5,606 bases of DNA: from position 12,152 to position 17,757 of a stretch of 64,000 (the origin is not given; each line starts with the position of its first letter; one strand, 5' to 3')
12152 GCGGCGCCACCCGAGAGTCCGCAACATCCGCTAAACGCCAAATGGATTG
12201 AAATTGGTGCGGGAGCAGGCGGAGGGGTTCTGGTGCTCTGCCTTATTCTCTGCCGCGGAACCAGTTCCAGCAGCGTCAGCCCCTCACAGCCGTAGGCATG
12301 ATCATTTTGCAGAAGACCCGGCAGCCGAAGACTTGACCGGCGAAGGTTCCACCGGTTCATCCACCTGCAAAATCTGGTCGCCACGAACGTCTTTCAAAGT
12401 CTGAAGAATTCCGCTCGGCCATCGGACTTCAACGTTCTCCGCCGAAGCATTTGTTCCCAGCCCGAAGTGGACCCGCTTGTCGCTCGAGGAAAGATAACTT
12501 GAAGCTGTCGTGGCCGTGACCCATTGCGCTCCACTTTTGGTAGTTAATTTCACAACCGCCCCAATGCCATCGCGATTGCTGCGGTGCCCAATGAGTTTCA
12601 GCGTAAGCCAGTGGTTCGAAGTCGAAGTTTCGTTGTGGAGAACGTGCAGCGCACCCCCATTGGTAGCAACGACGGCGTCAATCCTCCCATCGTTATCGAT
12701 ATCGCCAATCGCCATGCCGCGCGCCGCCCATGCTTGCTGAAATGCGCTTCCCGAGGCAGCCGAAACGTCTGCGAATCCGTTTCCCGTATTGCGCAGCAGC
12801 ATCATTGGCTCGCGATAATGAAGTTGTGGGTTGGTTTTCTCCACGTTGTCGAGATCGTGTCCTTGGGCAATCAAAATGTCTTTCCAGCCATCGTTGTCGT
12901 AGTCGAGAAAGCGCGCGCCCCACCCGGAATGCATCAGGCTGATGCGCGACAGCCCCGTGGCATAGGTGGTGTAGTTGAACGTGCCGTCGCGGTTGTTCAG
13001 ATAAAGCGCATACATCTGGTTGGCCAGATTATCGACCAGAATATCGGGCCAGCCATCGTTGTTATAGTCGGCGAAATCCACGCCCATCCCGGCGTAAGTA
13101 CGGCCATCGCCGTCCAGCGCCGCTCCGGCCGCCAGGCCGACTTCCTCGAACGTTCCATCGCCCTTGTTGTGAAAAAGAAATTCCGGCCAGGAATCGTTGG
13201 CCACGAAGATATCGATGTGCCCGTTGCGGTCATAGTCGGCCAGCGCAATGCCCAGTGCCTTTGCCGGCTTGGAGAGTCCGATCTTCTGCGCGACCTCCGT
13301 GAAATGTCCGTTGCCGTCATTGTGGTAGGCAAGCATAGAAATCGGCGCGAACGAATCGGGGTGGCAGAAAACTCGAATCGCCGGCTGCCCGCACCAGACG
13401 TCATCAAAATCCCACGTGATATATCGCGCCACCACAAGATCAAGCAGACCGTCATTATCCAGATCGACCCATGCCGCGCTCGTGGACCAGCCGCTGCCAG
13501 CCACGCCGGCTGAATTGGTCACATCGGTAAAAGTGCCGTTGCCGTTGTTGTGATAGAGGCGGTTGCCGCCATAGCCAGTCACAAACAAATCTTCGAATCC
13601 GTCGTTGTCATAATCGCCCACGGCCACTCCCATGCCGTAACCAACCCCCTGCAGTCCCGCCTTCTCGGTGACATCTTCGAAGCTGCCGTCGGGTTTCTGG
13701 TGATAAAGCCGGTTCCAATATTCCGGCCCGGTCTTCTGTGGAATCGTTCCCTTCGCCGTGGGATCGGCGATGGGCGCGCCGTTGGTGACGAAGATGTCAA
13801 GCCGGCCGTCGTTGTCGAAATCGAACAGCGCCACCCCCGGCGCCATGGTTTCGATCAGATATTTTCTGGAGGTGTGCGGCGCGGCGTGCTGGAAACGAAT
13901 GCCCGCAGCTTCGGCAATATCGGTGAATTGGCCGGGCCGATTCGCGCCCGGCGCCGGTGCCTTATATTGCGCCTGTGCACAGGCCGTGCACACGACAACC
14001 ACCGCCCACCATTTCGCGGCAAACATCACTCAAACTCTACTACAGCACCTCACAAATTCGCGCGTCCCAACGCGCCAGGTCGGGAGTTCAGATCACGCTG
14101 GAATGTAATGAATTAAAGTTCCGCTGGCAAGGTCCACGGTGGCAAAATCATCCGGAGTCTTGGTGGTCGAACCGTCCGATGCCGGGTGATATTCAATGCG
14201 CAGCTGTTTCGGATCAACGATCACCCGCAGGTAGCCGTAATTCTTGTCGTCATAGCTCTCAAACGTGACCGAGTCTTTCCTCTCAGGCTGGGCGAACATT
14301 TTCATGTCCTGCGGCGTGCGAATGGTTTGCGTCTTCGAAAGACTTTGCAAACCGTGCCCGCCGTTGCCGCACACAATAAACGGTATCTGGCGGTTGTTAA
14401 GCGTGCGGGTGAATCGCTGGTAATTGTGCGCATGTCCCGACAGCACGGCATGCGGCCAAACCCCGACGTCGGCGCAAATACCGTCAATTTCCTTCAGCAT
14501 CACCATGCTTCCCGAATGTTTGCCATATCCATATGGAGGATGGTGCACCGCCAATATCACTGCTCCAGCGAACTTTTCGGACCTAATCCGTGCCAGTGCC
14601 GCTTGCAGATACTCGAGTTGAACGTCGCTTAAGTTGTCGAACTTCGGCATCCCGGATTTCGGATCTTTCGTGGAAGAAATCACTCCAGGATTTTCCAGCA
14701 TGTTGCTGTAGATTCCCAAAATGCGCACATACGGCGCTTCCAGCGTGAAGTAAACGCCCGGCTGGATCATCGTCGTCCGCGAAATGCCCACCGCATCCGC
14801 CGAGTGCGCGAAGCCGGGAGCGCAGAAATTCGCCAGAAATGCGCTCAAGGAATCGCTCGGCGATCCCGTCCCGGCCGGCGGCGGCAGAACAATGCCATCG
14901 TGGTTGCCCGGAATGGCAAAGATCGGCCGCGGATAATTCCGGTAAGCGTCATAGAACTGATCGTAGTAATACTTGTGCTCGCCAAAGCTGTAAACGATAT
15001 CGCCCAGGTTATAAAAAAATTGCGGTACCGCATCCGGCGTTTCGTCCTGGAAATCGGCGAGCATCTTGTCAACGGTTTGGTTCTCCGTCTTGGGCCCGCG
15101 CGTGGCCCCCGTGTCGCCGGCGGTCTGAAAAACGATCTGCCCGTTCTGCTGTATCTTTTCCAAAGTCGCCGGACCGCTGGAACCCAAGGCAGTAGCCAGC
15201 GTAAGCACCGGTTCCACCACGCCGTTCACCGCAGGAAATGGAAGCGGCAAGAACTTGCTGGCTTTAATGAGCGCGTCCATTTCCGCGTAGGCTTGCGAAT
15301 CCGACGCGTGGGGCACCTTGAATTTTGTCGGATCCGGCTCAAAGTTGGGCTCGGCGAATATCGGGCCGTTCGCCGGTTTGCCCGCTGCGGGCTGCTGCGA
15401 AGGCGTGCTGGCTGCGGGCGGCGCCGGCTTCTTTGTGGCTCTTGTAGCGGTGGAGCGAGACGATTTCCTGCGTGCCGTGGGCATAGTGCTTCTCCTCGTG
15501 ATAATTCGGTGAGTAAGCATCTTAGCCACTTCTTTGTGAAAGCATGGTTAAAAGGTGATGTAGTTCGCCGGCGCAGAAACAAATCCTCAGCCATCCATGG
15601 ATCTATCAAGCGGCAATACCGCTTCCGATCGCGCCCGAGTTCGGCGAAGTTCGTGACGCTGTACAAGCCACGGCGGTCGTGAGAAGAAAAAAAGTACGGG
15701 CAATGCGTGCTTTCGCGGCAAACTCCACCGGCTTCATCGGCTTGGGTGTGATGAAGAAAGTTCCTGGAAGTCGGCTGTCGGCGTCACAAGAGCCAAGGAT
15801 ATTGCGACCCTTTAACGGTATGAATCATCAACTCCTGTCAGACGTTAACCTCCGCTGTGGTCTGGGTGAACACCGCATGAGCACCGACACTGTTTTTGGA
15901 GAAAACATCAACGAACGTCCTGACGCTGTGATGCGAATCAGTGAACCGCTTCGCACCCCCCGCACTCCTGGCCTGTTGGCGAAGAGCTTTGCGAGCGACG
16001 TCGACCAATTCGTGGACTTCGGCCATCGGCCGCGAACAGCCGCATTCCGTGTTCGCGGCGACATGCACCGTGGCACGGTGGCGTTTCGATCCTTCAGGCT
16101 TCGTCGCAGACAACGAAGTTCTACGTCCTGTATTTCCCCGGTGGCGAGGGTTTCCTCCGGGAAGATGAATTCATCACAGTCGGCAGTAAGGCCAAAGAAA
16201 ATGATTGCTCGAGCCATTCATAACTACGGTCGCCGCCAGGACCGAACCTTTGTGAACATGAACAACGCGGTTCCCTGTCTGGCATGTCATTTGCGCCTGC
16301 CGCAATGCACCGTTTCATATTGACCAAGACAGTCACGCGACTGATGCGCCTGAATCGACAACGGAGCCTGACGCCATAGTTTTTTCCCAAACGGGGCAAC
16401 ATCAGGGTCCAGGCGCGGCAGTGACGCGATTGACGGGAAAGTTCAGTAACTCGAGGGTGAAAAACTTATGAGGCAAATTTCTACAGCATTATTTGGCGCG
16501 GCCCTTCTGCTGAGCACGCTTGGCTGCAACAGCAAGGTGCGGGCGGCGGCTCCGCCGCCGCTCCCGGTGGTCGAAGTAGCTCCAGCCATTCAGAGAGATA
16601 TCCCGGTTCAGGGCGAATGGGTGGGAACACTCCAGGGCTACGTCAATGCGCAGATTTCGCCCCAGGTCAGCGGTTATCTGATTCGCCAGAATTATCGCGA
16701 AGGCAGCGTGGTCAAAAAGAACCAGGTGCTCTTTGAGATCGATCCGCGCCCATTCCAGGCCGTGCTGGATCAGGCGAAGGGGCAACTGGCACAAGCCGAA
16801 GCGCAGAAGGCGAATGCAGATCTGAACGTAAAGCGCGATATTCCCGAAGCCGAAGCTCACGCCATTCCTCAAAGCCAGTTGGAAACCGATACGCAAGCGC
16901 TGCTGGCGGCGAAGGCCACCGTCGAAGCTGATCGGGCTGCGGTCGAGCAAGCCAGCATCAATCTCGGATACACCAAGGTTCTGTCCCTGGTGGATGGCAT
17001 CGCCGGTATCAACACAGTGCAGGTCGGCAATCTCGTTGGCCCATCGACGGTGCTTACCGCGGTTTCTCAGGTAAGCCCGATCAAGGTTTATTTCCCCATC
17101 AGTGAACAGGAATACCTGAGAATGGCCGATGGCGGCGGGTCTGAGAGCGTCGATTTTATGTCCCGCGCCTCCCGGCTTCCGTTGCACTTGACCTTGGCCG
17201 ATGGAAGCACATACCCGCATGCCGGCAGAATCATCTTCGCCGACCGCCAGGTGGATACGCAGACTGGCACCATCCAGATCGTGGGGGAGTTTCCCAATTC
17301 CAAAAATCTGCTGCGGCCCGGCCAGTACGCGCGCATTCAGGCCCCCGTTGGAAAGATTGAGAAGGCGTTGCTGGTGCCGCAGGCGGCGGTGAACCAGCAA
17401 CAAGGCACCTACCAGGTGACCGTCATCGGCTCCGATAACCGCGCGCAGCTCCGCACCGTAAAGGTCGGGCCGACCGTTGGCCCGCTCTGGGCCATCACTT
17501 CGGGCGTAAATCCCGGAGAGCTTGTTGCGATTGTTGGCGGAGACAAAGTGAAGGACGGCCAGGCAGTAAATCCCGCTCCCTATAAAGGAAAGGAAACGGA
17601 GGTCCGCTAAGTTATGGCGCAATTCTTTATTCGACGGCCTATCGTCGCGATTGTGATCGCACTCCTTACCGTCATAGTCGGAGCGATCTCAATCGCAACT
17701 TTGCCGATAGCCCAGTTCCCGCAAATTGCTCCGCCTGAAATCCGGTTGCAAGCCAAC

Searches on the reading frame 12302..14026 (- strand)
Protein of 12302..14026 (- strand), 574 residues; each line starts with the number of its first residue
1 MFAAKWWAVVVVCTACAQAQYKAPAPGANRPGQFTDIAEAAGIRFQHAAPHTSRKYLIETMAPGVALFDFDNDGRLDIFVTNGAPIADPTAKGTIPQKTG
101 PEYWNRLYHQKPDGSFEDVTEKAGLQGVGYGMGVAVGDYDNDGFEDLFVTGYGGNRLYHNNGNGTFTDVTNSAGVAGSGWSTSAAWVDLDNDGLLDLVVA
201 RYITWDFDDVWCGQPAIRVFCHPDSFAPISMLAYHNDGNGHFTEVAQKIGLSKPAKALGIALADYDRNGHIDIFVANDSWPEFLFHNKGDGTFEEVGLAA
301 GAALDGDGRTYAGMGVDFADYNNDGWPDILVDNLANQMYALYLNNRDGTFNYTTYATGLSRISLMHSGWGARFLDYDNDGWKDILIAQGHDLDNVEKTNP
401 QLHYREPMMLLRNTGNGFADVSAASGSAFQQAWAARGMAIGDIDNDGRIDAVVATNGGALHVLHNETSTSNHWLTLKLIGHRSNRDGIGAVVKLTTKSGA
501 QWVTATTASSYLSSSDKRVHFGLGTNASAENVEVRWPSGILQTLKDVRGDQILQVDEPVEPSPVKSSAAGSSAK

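Call 87: search_protein_families(library=pfam, proteins=[window:12302-14026:-], max_evalue=0.00001)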
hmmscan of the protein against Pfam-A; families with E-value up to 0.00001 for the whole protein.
window:12302-14026:- (574 aa): 3 families
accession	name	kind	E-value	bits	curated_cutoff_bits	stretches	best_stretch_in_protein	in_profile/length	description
PF13517.12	FG-GAP_3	-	5.7e-56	187.4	26.9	5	138-199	1-61/61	FG-GAP-like repeat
PF07593.17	UnbV_ASPIC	-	1.8e-19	69.8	23.4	1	487-553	1-67/68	ASPIC and UnbV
PF01839.29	FG-GAP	-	2e-14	53.5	22.1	0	131-165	2-33/37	FG-GAP repeat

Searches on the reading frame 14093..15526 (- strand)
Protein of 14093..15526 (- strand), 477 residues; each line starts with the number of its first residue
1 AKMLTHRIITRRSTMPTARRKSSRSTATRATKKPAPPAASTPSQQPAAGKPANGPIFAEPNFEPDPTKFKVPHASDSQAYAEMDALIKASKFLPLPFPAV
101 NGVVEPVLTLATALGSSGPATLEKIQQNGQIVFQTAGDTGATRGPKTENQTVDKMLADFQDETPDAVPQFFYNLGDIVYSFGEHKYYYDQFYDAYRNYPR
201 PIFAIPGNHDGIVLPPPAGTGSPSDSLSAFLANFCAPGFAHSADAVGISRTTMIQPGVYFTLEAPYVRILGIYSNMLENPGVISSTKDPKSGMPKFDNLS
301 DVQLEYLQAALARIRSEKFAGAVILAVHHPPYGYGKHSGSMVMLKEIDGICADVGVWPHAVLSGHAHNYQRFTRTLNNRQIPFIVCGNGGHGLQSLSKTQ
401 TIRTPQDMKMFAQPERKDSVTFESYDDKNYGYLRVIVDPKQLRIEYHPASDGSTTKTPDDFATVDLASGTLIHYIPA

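Call 87: search_protein_families(library=pfam, proteins=[window:14093-15526:-], max_evalue=0.00001)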
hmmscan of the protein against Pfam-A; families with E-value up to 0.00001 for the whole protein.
window:14093-15526:- (477 aa): 1 family
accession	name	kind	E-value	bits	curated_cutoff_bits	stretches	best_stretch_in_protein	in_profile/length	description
PF00149.33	Metallophos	-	1.1e-09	39.5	21.5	1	156-369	19-191/191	Calcineurin-like phosphoesterase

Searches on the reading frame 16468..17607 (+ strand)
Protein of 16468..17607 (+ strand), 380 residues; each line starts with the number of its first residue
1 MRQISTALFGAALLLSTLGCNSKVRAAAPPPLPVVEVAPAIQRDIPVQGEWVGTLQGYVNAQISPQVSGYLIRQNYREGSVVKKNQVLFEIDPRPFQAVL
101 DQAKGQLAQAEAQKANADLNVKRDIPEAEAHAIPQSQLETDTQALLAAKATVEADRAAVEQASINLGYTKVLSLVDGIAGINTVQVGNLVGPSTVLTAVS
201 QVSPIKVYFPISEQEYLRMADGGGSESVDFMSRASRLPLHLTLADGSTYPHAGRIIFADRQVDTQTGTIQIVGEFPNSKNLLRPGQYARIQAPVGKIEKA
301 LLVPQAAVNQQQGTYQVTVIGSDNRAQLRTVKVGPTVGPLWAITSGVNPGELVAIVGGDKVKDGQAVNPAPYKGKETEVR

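Call 87: search_protein_families(library=pfam, proteins=[window:16468-17607:+], max_evalue=0.00001)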
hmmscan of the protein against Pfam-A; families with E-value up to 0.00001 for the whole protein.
window:16468-17607:+ (380 aa): 1 family
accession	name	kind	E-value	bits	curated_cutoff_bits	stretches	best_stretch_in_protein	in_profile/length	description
PF16576.10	HlyD_D23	-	5.1e-10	39.4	30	1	61-288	20-214/214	Barrel-sandwich domain of CusB or HlyD membrane-fusion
